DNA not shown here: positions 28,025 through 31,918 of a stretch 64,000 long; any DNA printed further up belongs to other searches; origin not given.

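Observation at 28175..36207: Two ~1200-aa orphan proteins bracketing tpiA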

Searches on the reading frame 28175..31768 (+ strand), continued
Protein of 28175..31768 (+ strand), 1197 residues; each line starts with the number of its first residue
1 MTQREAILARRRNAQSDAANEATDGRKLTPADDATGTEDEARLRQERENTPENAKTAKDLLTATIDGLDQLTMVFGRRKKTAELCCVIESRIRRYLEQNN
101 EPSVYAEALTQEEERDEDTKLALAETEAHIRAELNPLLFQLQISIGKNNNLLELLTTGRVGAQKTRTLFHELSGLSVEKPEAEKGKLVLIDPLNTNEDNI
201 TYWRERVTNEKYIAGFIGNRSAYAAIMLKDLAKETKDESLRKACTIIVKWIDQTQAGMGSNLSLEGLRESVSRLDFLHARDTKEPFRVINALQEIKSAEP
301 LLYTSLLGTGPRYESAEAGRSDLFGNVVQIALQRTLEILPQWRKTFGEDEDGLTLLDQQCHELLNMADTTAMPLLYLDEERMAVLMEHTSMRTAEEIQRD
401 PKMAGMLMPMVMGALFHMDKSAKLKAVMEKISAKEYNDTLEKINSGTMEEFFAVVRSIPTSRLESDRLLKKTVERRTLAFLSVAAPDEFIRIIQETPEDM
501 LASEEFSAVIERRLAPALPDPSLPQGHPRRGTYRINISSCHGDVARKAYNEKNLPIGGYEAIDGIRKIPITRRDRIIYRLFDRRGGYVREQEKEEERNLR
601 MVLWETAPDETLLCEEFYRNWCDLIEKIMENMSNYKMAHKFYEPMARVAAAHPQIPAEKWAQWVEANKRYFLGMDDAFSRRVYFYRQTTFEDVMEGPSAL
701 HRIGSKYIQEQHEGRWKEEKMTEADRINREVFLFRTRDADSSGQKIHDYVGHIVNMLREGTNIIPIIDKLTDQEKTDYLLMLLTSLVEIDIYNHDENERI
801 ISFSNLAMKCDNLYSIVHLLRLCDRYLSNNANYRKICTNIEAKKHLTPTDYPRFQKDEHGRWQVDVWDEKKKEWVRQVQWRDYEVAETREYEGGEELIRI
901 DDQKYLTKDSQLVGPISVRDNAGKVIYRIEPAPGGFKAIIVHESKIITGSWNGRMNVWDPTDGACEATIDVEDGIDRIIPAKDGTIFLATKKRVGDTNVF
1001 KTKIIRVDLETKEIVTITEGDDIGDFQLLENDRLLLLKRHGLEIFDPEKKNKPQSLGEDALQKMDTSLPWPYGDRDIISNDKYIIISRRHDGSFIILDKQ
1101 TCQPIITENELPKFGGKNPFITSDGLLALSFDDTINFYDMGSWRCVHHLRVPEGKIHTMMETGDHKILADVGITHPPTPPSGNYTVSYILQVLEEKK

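Call 109: search_protein_families(library=pfam, proteins=[L095:722-1741:+, L095:1744-2736:+, L095:2747-3577:+, L095:3569-5086:-, L095:5041-5925:-, L097:2391-3176:-, L097:3152-4972:+, L097:8225-9403:-, L097:9928-10371:-, L097:10516-11295:-], max_evalue=0.001)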
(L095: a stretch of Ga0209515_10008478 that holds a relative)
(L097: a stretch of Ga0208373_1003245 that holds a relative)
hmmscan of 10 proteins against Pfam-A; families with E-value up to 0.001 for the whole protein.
L095:722-1741:+ (340 aa): 2 families
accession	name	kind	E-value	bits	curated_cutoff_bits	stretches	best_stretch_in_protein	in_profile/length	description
PF02800.25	Gp_dh_C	-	1.7e-54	184.1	24.4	1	157-318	2-158/158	Glyceraldehyde 3-phosphate dehydrogenase, C-terminal domain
PF00044.30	Gp_dh_N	-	7.8e-38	129.3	31.7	1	3-103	1-101/101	Glyceraldehyde 3-phosphate dehydrogenase, NAD binding domain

L095:1744-2736:+ (331 aa): 1 family
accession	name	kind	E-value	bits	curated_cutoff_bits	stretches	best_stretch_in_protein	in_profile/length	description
PF01933.23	CofD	-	2.4e-62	211.2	30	1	11-293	1-276/290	2-phospho-L-lactate transferase CofD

L095:2747-3577:+ (277 aa): 0 families

L095:3569-5086:- (505 aa): 2 families
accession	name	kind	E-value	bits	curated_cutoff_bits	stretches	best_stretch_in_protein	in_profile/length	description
PF01564.23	Spermine_synth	-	4.4e-08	33.3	22.9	1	74-184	18-132/186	Spermine/spermidine synthase domain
PF13649.12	Methyltransf_25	-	9.6e-05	23.4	27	1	78-178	1-97/97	Methyltransferase domain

L095:5041-5925:- (294 aa): 0 families

L097:2391-3176:- (261 aa): 4 families
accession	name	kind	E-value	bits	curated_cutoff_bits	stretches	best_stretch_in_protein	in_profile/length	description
PF02527.21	GidB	-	2.1e-55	187.3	27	1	45-223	1-174/184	rRNA small subunit methyltransferase G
PF13847.12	Methyltransf_31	-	8.1e-10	39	27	1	93-176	3-86/145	Methyltransferase domain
PF13649.12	Methyltransf_25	-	2.1e-05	25.6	27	1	98-171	2-71/97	Methyltransferase domain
PF05175.20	MTS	-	2.7e-05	24.3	23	1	79-154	15-92/170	Methyltransferase small domain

L097:3152-4972:+ (607 aa): 4 families
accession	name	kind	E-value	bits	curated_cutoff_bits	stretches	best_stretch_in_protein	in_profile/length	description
PF00069.31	Pkinase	-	1.5e-13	51.2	31.7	1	177-362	23-191/263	Protein kinase domain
PF17667.7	Pkinase_fungal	-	4.8e-06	26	24.1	1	264-349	283-370/387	Fungal protein kinase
PF01636.29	APH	-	0.00017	21.9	23.2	1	253-317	134-198/239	Phosphotransferase enzyme family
PF03109.22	ABC1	-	0.00036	20.2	22.9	0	278-326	178-224/244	ABC1 atypical kinase-like domain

L097:8225-9403:- (392 aa): 3 families
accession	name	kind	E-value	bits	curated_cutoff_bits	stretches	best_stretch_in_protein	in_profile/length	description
PF13635.12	DUF4143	-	6.4e-52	176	28.1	1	174-333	1-160/160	Domain of unknown function (DUF4143)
PF13173.12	AAA_14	-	1.8e-28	99.6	27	1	17-132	3-128/129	AAA domain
PF13401.12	AAA_22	-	0.00012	22.8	27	0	18-41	7-30/130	AAA domain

L097:9928-10371:- (147 aa): 1 family
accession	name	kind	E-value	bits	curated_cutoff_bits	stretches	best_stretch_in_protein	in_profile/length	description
PF00293.34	NUDIX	-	1.3e-17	64.5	21.1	1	10-123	4-121/134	NUDIX domain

L097:10516-11295:- (259 aa): 1 family
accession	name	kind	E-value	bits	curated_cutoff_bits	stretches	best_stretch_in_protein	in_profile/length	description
PF04055.27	Radical_SAM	-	0.00035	21.2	29.5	1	33-176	22-151/166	Radical SAM superfamily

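Call 114: find_related_loci(query=A1, collection=viral_contigs, flank=8000)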
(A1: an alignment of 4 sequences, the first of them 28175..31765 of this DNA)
Query A1 (1197 aa) in viral_contigs; peptide patterns used: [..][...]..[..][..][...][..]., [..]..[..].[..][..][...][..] (x = any residue, [..] = any of these).
61 stretches matched a pattern, but none encodes a relative of the query by tblastn (E <= 1e-3).
